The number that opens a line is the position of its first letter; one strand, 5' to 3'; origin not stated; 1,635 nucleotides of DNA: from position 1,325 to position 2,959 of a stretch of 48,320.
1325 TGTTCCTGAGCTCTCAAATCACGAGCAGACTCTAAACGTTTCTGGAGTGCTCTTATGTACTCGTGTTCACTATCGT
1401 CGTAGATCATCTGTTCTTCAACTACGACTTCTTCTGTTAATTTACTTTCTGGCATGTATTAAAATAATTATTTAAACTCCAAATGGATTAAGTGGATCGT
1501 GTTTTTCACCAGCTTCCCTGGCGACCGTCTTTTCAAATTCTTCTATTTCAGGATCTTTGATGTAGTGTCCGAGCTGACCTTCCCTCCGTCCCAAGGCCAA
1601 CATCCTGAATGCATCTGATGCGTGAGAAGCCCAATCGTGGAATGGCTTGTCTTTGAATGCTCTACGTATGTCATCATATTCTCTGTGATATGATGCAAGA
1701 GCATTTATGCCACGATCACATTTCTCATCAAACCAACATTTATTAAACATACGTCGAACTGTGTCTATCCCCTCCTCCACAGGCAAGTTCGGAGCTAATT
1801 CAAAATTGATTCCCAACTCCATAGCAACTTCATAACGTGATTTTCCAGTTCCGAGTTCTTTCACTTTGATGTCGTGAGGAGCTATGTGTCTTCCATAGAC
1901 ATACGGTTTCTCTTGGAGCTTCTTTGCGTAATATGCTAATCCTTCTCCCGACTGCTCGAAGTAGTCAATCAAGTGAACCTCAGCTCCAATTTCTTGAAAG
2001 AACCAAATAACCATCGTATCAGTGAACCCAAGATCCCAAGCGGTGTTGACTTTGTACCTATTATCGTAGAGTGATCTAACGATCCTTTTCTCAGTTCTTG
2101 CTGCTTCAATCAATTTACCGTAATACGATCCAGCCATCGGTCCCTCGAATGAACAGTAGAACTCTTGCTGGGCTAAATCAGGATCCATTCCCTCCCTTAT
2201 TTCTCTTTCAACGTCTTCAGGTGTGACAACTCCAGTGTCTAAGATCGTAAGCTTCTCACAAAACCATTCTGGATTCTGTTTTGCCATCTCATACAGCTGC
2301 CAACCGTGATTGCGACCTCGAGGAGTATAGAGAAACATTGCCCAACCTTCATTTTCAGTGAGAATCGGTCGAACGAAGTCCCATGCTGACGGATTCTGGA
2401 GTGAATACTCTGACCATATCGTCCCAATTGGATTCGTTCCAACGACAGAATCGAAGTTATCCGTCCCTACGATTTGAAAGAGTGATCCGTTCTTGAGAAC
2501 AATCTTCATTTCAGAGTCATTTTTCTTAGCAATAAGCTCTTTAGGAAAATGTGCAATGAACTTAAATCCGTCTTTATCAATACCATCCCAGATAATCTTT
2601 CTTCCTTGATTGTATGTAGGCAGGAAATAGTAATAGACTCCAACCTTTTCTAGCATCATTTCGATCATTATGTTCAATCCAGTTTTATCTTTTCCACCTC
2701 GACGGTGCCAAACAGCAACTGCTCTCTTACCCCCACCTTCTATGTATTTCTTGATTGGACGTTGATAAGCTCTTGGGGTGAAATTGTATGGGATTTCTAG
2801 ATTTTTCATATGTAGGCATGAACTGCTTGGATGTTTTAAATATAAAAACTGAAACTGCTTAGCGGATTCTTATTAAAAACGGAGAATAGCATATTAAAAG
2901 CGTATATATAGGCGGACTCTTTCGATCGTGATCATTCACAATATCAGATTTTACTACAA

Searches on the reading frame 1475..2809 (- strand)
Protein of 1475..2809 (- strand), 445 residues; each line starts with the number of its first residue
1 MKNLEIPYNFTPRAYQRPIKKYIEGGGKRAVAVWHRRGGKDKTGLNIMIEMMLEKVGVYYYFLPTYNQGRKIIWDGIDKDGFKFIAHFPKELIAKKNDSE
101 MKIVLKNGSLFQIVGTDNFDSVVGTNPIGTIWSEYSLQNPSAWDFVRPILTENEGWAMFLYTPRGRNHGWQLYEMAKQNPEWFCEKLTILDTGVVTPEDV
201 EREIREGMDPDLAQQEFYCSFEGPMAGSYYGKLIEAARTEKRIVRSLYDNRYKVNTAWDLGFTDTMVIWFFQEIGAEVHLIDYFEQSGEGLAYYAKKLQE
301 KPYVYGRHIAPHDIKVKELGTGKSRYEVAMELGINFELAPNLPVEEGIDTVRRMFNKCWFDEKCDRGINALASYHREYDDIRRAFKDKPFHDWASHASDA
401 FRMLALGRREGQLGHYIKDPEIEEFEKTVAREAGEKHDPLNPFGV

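Call 75: search_dna_similar(query=window:1475-2809:-, collection=phages, mode=protein, max_rows=12)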
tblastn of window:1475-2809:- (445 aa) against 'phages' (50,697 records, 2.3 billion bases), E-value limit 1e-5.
Records with a match: 1432; places in all: 1432; records where one place covers at least 80% of the query: 1017.
Best place of each record, by identity: <60% 1432.
By first word of the organism name: Vibrio 491; Salmonella 268; Escherichia 133; Klebsiella 100; Microbacterium 83; Pseudomonas 74; Ralstonia 35; Pelagibacter 26; Caudoviricetes 20; Bacteriophage 15; and 56 more.
By host as written in the record: - 456; Microbacterium foliorum NRRL B-24224 52; Escherichia coli 41; Salmonella enterica subsp. enterica serovar Enteritidis PT1 39; Vibrio harveyi BAA-1116 36; Microbacterium foliorum NRRL B-24224 SEA 29; Klebsiella pneumoniae 27; Pseudomonas aeruginosa 25; and 296 more.
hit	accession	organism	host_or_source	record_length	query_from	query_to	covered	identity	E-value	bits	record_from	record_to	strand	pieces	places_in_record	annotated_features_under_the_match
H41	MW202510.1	Caudoviricetes sp.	Manatee Spring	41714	1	410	92%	51.4%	5e-140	448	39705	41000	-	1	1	large subunit terminase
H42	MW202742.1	Caudoviricetes sp.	Manatee Spring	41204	10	440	97%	44.0%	1e-106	352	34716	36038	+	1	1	large subunit terminase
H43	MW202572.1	Caudoviricetes sp.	Manatee Spring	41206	10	440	97%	44.0%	1e-106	352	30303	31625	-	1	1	large subunit terminase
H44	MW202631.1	Caudoviricetes sp.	Manatee Spring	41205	10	440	97%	44.0%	1e-106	352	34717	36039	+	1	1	large subunit terminase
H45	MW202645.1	Bacteriophage sp.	Manatee Spring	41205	10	440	97%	44.0%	1e-106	352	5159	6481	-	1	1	large subunit terminase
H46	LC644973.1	Acetobacter phage phiAX1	Acetobacter sp. ATCC 21760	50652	1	410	92%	45.0%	9e-111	364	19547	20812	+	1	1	hypothetical protein (x2)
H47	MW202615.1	Caudoviricetes sp.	Manatee Spring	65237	2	407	91%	45.3%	1e-118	387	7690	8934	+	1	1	large subunit terminase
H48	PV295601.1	Vibrio phage vB_VibP_ZCVPP1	Vibrio parahaemolyticus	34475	4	413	92%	43.6%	1e-121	395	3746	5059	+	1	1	structural protein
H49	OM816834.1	Stenotrophomonas phage vB_SmeS_BUCT708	Stenotrophomonas maltophilia BUCT708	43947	9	444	98%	40.5%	6e-105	347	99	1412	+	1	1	hypothetical protein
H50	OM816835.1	Stenotrophomonas phage vB_SmeS_BUCT709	Stenotrophomonas maltophilia BUCT709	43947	9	444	98%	40.5%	6e-105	347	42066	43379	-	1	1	hypothetical protein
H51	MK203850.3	Alteromonas phage ZP6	Alteromonas macleodii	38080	1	410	92%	41.7%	7e-104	344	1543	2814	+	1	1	terminase large subunit | hypothetical protein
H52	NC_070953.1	Alteromonas phage ZP6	Alteromonas macleodii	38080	1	410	92%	41.7%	7e-104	344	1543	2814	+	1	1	terminase large subunit | hypothetical protein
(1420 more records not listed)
